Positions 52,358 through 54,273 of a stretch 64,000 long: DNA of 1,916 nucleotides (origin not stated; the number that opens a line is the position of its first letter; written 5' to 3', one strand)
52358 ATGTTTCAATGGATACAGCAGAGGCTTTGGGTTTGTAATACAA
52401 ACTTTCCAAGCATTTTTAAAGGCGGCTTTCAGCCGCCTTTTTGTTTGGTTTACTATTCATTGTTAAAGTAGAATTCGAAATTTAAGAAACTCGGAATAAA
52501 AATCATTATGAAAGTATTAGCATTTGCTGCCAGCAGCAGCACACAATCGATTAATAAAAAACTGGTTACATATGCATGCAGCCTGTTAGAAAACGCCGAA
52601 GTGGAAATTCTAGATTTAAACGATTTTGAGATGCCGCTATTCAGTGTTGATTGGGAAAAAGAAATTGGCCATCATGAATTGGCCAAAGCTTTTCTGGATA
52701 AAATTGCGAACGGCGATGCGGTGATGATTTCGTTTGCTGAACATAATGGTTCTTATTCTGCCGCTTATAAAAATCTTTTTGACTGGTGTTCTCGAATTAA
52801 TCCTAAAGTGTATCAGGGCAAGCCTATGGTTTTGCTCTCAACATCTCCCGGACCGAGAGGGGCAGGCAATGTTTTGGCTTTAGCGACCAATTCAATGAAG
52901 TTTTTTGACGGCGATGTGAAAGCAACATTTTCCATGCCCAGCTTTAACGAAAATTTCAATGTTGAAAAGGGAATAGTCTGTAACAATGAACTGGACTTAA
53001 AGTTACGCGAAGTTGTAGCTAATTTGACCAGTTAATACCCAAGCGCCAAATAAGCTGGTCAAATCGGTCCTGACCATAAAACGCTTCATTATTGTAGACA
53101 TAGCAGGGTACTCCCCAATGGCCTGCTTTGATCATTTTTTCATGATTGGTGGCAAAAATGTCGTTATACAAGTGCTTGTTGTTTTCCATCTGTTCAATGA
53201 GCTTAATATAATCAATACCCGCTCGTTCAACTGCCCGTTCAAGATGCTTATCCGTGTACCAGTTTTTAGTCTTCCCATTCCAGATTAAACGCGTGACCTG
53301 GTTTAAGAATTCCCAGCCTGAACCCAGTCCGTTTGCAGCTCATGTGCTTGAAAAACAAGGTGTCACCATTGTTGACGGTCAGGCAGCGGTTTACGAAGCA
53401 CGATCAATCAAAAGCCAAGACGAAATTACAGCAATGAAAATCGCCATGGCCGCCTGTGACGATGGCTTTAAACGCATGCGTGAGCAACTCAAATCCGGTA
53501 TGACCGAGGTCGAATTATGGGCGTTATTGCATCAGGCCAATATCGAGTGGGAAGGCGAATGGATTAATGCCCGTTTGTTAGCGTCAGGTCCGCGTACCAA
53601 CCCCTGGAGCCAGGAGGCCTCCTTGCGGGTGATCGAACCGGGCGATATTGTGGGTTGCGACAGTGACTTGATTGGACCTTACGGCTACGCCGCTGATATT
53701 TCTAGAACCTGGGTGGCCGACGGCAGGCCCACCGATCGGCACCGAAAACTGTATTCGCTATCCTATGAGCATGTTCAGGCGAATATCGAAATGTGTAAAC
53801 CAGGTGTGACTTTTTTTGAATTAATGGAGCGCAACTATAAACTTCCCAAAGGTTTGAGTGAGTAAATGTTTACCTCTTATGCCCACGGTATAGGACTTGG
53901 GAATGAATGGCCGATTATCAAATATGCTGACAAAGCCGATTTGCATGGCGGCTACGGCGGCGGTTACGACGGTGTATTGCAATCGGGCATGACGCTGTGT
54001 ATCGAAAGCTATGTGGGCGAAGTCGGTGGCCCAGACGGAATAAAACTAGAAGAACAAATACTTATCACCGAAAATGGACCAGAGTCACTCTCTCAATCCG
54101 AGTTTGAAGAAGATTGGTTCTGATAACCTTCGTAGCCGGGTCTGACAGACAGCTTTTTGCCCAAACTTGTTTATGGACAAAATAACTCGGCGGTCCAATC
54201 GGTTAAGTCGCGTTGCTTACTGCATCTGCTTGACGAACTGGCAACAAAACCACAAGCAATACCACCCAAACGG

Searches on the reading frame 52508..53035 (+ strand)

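Call 7: search_protein_families(library=pfam, proteins=[window:52508-53035:+])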
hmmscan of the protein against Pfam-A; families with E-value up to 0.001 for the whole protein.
window:52508-53035:+ (175 aa): 2 families
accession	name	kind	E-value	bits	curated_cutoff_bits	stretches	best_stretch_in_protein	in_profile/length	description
PF03358.20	FMN_red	-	6.3e-32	110.7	24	1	1-132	1-134/152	NADPH-dependent FMN reductase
PF02525.22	Flavodoxin_2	-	3.8e-07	30.4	27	1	8-142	8-163/198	Flavodoxin-like fold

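Call 8: search_protein_families(library=ncbifam, proteins=[window:52508-53035:+])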
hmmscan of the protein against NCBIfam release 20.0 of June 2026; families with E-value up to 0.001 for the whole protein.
window:52508-53035:+ (175 aa): 5 families
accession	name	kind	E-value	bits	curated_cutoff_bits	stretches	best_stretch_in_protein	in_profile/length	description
TIGR03566.1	FMN_reduc_MsuE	equivalog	1.7e-08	34.4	212.5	1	7-119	6-116/174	FMN reductase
NF002370.0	PRK01355.1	subfamily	0.00014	21.4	143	1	9-94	16-103/199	FMN-dependent NADH-azoreductase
NF007859.0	PRK10569.1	equivalog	0.00028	20.7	225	1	1-93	1-91/191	NADPH-dependent FMN reductase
TIGR03567.1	FMN_reduc_SsuE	equivalog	0.00059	19.8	164.05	1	2-93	1-90/171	NADPH-dependent FMN reductase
TIGR04037.1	LLM_duo_CE1759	subfamily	0.00089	19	175.9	0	10-117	12-118/199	CE1759 family FMN reductase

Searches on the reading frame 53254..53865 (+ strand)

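Call 7: search_protein_families(library=pfam, proteins=[window:53254-53865:+])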
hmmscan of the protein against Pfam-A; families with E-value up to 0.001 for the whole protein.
window:53254-53865:+ (203 aa): 1 family
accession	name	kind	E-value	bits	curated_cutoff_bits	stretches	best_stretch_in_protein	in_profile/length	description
PF00557.29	Peptidase_M24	-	3.3e-23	83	23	1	60-191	2-134/208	Metallopeptidase family M24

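Call 8: search_protein_families(library=ncbifam, proteins=[window:53254-53865:+])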
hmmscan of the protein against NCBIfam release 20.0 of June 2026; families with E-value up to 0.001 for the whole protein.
window:53254-53865:+ (203 aa): 11 families
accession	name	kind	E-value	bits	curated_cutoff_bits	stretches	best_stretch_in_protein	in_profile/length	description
NF043017.1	DimsulpropLyDddP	equivalog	3.5e-48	164.5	600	1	30-199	183-358/443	dimethylsulfonioproprionate lyase DddP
NF008131.0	PRK10879.1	equivalog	1e-10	41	465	1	37-192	158-313/438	Xaa-Pro aminopeptidase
NF040821.1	dipep_PepQ_Arch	equivalog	2.2e-10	40.1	630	1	45-190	115-259/346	Xaa-Pro dipeptidase PepQ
NF038259.1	ectoine_DoeA_2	exception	4.6e-08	32.2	575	1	37-187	138-287/386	ectoine hydrolase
NF007310.0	PRK09795.1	equivalog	1.1e-07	31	393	1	46-188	121-267/361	aminopeptidase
NF011720.0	PRK15173.1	subfamily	6.1e-07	28.7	420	1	37-191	100-252/343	peptidase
NF011173.0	PRK14575.1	equivalog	7.4e-07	28.4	850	1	37-191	163-315/406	putative peptidase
TIGR00500.1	met_pdase_I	equivalog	7.5e-07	28.9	171.35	1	125-191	82-146/247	type I methionyl aminopeptidase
NF011174.0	PRK14576.1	subfamily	1.3e-06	27.5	487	1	35-189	160-312/405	putative endopeptidase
NF010133.0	PRK13607.1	equivalog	4.7e-05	22.4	339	0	143-191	252-298/443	Xaa-Pro dipeptidase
TIGR02993.1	ectoine_eutD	equivalog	0.0001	21.6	613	1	39-187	145-296/391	ectoine hydrolase DoeA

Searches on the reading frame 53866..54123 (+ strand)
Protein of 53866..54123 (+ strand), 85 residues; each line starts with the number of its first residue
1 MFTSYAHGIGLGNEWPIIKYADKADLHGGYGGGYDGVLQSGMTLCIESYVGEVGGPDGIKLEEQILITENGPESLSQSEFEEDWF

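Call 48: search_protein_families(library=pfam, proteins=[window:53866-54123:+], max_evalue=0.0001)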
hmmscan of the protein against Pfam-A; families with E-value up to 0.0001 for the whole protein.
window:53866-54123:+ (85 aa): 1 family
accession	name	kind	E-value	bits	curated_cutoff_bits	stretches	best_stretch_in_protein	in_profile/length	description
PF00557.29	Peptidase_M24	-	5.4e-06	26.8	23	1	5-69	154-208/208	Metallopeptidase family M24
